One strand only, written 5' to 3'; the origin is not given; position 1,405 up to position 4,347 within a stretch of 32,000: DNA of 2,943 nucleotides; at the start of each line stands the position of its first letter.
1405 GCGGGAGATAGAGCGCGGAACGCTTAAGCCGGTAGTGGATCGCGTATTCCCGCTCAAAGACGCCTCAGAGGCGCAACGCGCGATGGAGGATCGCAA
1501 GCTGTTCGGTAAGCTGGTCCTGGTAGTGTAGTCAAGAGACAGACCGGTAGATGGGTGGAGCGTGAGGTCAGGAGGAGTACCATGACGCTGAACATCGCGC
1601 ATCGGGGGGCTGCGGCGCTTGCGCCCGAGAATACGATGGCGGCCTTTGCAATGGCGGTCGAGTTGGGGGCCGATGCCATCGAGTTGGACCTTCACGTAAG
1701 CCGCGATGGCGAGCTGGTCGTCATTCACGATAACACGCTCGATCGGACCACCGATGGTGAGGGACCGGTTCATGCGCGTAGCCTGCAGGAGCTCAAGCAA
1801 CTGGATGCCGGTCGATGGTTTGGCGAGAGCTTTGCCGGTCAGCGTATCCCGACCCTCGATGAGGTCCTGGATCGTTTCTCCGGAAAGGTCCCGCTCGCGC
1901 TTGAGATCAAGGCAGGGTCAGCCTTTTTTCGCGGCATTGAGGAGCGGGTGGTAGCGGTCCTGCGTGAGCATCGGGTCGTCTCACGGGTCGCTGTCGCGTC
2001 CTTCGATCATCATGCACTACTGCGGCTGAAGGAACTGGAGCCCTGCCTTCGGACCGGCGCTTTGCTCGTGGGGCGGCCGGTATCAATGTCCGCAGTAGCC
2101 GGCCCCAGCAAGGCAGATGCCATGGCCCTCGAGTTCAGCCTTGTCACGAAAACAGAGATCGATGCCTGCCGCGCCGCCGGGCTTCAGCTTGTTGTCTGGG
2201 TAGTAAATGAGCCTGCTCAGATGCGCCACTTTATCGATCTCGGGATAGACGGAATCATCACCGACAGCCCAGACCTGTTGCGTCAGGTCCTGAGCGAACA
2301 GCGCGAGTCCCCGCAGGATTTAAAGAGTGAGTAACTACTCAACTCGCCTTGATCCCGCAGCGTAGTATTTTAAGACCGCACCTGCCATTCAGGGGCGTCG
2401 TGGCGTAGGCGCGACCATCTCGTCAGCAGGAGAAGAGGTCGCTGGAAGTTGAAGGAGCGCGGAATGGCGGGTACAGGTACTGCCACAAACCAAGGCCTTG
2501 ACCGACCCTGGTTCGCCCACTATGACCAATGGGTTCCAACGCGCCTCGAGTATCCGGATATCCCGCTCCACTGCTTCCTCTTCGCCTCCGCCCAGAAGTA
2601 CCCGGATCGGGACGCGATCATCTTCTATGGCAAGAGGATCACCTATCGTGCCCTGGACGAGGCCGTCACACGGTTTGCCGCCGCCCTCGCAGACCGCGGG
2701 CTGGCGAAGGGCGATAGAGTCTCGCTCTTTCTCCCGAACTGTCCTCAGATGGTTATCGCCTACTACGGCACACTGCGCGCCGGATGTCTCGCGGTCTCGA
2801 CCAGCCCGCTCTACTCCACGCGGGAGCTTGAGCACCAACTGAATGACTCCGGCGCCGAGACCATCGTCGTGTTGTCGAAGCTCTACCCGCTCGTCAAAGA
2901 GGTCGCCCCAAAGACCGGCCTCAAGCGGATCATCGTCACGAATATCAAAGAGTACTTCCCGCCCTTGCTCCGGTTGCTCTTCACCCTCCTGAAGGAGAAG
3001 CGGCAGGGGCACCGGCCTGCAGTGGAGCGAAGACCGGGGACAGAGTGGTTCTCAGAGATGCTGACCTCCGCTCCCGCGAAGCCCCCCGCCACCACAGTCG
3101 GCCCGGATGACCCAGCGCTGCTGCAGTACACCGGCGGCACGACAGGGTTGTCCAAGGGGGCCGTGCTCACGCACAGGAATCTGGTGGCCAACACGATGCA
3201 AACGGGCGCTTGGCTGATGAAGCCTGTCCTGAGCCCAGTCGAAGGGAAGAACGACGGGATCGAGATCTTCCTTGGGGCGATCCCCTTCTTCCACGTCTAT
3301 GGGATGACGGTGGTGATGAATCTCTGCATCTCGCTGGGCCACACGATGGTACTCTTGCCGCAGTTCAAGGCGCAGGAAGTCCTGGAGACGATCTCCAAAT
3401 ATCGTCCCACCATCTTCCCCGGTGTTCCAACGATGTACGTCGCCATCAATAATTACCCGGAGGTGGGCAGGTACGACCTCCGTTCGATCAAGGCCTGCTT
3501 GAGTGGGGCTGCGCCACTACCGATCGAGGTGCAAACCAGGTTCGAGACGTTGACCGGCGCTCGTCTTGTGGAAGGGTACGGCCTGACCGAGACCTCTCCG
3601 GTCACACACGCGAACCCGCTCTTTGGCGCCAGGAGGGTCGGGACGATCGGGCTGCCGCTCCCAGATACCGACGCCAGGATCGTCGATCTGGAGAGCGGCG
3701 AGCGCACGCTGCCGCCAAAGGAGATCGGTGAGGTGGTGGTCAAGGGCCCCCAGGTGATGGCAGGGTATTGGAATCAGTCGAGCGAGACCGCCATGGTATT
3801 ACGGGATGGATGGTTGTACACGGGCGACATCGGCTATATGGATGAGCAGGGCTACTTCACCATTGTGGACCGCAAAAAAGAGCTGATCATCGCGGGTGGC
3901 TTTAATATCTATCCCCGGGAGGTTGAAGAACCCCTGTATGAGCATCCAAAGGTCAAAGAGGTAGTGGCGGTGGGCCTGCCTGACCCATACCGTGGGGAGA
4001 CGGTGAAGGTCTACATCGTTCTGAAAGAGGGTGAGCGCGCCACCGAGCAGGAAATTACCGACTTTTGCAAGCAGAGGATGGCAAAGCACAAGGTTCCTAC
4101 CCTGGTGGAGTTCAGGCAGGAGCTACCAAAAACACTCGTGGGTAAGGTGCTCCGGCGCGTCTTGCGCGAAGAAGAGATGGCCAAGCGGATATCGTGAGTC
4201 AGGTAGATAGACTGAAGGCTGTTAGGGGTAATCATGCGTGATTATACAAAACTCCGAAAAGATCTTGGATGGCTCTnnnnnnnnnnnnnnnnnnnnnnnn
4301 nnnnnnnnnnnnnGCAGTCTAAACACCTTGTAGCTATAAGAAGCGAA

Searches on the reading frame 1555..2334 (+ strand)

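Call 64: search_protein_families(library=pfam, proteins=[window:1555-2334:+], max_evalue=0.00001)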
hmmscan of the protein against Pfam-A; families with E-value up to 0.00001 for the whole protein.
window:1555-2334:+ (259 aa): 2 families
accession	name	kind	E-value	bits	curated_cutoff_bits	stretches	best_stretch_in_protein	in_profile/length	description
PF03009.23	GDPD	-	1.1e-51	176.8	23.6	1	16-241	1-244/244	Glycerophosphoryl diester phosphodiesterase family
PF13653.12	GDPD_2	-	7.4e-08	33.1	27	1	213-240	3-30/30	Glycerophosphoryl diester phosphodiesterase family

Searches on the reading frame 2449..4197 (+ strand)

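Call 64: search_protein_families(library=pfam, proteins=[window:2449-4197:+], max_evalue=0.00001)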
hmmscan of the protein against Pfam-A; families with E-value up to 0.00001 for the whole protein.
window:2449-4197:+ (582 aa): 2 families
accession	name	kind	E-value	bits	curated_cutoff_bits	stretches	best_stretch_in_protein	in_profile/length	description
PF00501.34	AMP-binding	-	8.8e-99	331.3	29.9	1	45-441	2-384/384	AMP-binding enzyme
PF13193.12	AMP-binding_C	-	1.2e-18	68.2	24.5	1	491-566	1-76/76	AMP-binding enzyme C-terminal domain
